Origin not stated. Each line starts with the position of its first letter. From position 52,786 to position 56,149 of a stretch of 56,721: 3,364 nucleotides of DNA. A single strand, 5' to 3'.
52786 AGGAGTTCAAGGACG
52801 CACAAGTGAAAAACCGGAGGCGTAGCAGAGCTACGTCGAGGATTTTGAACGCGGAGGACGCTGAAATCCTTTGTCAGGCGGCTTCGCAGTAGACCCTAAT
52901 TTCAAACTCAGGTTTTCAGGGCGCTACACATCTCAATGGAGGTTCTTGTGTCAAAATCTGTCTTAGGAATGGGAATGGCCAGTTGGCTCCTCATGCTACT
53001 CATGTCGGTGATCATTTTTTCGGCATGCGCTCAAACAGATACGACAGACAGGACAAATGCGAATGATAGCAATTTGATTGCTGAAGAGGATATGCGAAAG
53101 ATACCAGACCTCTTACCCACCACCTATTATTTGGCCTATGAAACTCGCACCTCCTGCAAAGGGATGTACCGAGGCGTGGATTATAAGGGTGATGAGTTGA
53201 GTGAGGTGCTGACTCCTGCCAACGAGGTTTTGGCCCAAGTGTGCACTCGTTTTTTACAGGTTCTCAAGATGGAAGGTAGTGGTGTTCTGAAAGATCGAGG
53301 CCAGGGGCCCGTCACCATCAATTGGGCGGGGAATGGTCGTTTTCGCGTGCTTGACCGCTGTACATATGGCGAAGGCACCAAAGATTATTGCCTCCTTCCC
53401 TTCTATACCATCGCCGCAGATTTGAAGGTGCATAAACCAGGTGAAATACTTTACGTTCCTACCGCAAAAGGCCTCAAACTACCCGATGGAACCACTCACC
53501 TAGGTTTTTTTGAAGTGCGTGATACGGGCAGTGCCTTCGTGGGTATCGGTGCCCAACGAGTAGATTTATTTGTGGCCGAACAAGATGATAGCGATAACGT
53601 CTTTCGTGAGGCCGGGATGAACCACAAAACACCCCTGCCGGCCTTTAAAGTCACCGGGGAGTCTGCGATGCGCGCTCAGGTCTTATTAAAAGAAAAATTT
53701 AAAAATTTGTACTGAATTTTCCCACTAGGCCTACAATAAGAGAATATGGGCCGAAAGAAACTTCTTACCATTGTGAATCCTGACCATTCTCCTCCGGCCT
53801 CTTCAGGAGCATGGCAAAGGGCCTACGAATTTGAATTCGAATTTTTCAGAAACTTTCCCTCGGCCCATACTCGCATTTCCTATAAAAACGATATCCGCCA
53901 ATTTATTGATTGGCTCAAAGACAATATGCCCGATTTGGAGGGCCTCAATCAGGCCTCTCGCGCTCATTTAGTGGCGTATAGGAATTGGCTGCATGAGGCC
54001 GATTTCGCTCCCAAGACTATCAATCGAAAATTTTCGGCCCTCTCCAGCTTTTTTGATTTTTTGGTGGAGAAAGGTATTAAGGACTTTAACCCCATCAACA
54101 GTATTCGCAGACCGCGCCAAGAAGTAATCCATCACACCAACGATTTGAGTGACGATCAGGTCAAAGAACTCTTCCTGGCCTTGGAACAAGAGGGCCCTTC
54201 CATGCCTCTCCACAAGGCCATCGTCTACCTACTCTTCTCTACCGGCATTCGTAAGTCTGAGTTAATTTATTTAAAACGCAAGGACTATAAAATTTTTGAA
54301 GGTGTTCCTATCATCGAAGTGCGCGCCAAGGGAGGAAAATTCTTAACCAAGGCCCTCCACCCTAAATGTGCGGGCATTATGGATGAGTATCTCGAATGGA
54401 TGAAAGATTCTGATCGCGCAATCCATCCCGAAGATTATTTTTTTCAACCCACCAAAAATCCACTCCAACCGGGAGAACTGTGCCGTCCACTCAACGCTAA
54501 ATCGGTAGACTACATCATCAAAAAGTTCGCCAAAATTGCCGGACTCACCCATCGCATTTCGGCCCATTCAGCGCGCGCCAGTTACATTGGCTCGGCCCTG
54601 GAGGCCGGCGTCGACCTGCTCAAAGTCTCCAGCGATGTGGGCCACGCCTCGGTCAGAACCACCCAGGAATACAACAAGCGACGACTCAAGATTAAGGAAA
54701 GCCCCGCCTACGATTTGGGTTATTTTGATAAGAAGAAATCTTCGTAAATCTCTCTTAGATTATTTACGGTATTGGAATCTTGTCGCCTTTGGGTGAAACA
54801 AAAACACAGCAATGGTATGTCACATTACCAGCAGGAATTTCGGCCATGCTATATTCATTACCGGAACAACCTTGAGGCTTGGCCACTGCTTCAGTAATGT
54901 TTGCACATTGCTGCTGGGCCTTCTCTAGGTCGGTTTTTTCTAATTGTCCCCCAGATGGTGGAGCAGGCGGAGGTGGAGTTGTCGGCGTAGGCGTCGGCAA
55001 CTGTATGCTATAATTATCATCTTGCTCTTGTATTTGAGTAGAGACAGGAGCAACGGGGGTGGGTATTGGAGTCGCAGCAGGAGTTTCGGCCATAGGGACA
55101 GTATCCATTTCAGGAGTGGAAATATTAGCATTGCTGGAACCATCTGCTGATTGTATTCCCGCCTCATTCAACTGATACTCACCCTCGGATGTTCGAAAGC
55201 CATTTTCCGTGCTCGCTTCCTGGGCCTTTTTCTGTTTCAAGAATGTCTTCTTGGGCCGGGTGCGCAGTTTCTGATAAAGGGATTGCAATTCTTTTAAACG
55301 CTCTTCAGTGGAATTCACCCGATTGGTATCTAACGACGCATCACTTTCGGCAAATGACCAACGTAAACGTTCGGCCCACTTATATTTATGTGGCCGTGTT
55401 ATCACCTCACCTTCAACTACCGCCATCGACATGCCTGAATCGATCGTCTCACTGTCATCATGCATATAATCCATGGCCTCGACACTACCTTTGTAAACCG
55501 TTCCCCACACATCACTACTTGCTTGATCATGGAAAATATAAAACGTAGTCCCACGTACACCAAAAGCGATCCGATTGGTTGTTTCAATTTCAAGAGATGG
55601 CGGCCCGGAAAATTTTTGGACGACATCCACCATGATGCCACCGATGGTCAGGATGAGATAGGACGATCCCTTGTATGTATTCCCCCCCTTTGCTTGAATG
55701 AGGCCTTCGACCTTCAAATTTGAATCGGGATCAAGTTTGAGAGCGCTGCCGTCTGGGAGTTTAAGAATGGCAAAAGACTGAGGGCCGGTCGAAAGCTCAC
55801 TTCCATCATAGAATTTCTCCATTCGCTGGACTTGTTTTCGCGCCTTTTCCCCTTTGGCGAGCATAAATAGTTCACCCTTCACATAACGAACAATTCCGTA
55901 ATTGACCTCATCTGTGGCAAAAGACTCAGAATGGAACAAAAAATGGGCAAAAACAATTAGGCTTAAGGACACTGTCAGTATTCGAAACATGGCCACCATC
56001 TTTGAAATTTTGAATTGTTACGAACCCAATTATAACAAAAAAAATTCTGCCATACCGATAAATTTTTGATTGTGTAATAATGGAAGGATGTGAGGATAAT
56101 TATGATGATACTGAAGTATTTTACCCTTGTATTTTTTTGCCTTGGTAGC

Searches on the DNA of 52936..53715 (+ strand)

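Call 86: search_with_rna_model(model_id=R1, sources=[L147, L148, L149], filters=off, max_evalue=1)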
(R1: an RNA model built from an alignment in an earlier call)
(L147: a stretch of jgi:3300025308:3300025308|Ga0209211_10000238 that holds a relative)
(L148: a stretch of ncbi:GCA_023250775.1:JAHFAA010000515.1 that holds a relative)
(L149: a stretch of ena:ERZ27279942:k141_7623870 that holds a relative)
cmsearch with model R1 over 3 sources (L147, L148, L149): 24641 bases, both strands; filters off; matches with E-value up to 1: 1.
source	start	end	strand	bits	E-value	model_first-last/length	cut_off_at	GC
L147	3074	3153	+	13.2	0.68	1-65/65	no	0.3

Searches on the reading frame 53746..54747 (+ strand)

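Call 99: search_protein_families(library=pfam, proteins=[window:53746-54747:+], max_evalue=0.0001)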
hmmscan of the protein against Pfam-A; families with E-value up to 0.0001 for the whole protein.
window:53746-54747:+ (333 aa): 3 families
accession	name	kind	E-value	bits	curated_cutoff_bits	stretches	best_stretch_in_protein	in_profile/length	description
PF00589.27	Phage_integrase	-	3.6e-19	69.6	27.1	1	134-311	3-167/172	Phage integrase family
PF02899.23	Phage_int_SAM_1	-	3.9e-14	53.1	22.3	1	39-110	15-83/83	Phage integrase, N-terminal SAM-like domain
PF13495.12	Phage_int_SAM_4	-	2.7e-08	34.6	27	1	40-111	16-83/85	Phage integrase, N-terminal SAM-like domain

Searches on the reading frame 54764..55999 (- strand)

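Call 99: search_protein_families(library=pfam, proteins=[window:54764-55999:-], max_evalue=0.0001)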
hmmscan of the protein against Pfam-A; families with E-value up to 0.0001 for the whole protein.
window:54764-55999:- (411 aa): 1 family
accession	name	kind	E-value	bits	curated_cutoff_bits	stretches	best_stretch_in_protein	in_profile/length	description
PF04773.18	FecR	-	1.8e-09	38.3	24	1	68-174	2-97/97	FecR protein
